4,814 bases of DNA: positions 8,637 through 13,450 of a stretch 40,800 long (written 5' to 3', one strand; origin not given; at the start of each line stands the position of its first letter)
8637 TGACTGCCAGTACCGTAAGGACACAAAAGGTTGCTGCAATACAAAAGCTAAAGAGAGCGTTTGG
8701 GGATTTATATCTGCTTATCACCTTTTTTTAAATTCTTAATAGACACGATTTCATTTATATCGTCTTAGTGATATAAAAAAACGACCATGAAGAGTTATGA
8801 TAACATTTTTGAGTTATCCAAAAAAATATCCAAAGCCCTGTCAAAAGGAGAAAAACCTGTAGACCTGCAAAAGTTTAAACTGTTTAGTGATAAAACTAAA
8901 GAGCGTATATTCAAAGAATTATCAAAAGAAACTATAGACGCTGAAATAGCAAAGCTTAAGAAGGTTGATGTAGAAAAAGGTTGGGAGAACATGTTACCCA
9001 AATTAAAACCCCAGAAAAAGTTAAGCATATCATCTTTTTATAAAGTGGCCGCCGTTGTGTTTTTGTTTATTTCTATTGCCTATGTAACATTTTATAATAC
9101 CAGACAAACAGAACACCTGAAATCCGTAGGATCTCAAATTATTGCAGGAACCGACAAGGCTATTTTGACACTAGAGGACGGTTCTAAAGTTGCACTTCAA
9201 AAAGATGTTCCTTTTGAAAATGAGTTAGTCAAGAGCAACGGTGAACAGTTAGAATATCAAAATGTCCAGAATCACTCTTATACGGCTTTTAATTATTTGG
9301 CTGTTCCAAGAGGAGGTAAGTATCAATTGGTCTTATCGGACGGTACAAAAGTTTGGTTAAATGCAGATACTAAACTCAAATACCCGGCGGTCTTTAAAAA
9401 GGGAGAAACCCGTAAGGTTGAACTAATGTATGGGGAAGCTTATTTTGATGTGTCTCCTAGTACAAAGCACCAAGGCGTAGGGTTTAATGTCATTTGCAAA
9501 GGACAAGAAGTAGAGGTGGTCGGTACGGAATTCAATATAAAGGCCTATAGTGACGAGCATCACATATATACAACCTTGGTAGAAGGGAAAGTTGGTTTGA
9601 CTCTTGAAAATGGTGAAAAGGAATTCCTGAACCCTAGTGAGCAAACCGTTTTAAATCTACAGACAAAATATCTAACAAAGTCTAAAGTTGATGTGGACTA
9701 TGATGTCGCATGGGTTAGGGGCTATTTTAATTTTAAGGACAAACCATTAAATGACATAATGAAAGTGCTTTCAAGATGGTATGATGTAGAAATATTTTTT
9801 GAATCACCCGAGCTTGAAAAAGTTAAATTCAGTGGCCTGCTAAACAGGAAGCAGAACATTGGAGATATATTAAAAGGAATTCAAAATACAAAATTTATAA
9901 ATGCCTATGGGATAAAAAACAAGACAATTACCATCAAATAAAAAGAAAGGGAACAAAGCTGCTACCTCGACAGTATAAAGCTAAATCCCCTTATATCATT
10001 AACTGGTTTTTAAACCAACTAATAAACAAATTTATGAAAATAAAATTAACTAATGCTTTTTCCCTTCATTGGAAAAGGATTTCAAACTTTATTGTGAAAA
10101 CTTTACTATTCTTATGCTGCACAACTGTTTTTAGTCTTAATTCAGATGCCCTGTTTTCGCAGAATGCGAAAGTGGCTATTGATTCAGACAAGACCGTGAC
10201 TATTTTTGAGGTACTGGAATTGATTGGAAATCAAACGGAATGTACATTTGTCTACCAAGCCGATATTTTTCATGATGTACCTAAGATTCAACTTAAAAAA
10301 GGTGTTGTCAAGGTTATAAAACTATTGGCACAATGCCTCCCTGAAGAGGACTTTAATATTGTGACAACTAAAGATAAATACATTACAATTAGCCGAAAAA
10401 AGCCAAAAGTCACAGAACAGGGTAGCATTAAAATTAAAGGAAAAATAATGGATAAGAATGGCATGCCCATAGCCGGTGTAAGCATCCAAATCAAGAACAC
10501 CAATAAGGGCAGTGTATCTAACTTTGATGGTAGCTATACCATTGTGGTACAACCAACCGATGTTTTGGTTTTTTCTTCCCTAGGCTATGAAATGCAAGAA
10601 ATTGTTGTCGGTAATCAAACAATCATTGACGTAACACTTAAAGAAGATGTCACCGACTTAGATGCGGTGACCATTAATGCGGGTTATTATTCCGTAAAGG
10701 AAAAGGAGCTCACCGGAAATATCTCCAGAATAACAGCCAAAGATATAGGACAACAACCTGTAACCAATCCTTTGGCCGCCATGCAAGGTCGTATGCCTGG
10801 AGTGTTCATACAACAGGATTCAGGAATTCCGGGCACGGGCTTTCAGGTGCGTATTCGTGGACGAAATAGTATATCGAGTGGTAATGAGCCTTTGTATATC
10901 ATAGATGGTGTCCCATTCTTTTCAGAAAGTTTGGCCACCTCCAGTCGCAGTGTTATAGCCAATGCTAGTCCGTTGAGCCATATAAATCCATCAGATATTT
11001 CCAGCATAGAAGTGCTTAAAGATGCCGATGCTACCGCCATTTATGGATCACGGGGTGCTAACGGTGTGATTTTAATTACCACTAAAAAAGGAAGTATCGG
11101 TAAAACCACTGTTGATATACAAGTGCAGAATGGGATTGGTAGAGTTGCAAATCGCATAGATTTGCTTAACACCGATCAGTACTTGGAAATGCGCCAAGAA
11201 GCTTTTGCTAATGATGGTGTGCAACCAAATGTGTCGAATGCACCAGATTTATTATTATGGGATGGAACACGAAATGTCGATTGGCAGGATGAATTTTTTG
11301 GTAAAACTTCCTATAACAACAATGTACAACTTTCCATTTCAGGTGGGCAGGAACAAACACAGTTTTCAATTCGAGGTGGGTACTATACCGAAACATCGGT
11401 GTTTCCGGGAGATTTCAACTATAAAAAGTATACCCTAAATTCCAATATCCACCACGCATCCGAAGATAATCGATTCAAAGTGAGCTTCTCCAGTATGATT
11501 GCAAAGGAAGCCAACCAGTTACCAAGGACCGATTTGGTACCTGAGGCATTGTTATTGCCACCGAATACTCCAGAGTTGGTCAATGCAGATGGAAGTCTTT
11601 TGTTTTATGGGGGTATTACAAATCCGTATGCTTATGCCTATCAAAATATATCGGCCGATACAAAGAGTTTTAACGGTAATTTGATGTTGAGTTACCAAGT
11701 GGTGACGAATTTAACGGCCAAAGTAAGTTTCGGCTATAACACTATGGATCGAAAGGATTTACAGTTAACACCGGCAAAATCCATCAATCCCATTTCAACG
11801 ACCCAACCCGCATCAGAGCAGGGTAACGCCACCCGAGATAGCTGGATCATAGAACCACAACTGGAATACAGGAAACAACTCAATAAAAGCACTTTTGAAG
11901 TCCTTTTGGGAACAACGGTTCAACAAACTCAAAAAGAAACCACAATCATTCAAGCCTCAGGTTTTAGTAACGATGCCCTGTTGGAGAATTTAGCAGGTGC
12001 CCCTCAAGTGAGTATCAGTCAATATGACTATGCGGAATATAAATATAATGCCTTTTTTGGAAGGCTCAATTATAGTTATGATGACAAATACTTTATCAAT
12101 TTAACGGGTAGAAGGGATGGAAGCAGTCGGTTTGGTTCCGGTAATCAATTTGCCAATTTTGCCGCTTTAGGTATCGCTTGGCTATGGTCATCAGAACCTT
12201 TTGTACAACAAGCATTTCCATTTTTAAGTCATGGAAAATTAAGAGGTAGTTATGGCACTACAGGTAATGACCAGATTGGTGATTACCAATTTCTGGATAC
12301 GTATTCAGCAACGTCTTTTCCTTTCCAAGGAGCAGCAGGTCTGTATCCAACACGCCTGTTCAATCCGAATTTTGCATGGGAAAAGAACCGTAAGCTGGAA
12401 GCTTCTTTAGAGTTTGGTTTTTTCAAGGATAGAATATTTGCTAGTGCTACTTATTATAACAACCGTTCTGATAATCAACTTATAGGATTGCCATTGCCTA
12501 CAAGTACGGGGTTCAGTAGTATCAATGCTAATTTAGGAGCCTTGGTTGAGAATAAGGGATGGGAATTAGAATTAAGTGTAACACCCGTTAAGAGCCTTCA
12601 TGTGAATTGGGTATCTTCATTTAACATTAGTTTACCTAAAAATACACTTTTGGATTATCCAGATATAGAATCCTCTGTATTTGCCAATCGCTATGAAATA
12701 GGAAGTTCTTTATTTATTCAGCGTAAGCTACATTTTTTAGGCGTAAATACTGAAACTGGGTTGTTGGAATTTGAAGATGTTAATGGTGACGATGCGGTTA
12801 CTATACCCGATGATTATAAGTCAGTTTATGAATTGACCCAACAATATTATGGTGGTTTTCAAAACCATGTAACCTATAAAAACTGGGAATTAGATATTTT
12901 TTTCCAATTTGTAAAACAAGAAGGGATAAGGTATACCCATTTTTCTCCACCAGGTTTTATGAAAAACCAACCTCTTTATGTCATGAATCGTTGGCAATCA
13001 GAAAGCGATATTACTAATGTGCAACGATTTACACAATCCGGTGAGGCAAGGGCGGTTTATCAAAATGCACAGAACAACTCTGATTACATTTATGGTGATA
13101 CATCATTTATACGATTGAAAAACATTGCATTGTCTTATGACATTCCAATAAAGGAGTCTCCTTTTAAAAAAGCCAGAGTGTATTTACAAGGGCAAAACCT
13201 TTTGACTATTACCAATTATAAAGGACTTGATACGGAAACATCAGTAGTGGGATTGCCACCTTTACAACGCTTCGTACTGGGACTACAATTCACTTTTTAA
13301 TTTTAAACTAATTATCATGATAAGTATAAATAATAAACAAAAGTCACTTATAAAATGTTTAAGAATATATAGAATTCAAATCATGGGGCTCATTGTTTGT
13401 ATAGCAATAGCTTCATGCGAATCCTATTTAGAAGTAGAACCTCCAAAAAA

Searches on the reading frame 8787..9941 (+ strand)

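Call 53: search_protein_families(library=pfam, proteins=[window:8787-9941:+], max_evalue=0.001)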
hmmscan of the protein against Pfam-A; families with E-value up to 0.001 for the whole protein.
window:8787-9941:+ (384 aa): 3 families
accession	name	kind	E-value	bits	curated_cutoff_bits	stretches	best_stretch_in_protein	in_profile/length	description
PF16344.10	FecR_C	-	1.9e-20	73.1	24.4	1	313-383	1-70/70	FecR, C-terminal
PF04773.18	FecR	-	6.9e-17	62.1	24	1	173-269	5-96/97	FecR protein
PF16378.10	DUF4988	-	0.00061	20.1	30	0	150-278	55-179/183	Domain of unknown function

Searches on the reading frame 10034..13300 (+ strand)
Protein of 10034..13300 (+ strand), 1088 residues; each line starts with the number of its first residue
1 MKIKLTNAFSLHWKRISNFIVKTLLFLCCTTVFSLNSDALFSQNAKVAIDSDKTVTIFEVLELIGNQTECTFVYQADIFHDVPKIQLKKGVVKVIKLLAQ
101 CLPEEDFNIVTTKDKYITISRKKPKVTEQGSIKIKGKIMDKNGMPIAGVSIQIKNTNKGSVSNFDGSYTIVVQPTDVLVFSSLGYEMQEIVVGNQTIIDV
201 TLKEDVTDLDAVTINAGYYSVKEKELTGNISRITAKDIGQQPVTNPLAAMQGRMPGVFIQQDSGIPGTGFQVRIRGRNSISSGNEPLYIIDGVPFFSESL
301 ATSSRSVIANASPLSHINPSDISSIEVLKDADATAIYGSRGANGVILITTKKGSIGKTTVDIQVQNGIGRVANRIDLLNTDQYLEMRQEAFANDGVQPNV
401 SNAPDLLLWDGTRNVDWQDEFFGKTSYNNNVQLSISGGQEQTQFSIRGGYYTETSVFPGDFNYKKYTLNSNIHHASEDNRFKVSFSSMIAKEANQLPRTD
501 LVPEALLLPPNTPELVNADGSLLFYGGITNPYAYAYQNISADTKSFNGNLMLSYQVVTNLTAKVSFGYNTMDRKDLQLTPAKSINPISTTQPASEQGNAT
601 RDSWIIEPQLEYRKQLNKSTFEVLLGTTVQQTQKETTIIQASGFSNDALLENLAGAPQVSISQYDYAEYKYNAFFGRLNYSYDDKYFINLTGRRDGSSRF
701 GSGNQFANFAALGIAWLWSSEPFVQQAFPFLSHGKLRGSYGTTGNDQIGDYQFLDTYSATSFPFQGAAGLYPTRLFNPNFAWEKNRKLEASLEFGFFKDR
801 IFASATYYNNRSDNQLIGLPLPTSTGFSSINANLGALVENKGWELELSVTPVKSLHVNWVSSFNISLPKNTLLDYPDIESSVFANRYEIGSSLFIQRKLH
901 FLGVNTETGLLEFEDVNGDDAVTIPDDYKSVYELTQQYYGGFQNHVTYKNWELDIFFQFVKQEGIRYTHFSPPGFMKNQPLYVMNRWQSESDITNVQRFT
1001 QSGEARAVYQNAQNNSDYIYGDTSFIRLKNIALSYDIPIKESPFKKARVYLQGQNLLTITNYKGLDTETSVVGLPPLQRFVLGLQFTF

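Call 53: search_protein_families(library=pfam, proteins=[window:10034-13300:+], max_evalue=0.001)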
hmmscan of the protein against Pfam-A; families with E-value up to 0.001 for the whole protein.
window:10034-13300:+ (1088 aa): 4 families
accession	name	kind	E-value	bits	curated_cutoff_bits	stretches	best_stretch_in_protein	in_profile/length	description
PF07715.20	Plug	-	6.4e-21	75.3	23.9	1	223-345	2-107/107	TonB-dependent Receptor Plug Domain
PF13715.12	CarbopepD_reg_2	-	1.2e-15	57.7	32.2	1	134-214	1-88/88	CarboxypepD_reg-like domain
PF00593.30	TonB_dep_Rec_b-barrel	-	3.3e-15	57.3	27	1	526-1056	42-436/436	TonB dependent receptor-like, beta-barrel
PF13620.12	CarboxypepD_reg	-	8.9e-09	36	32.3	1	134-203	2-82/82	Carboxypeptidase regulatory-like domain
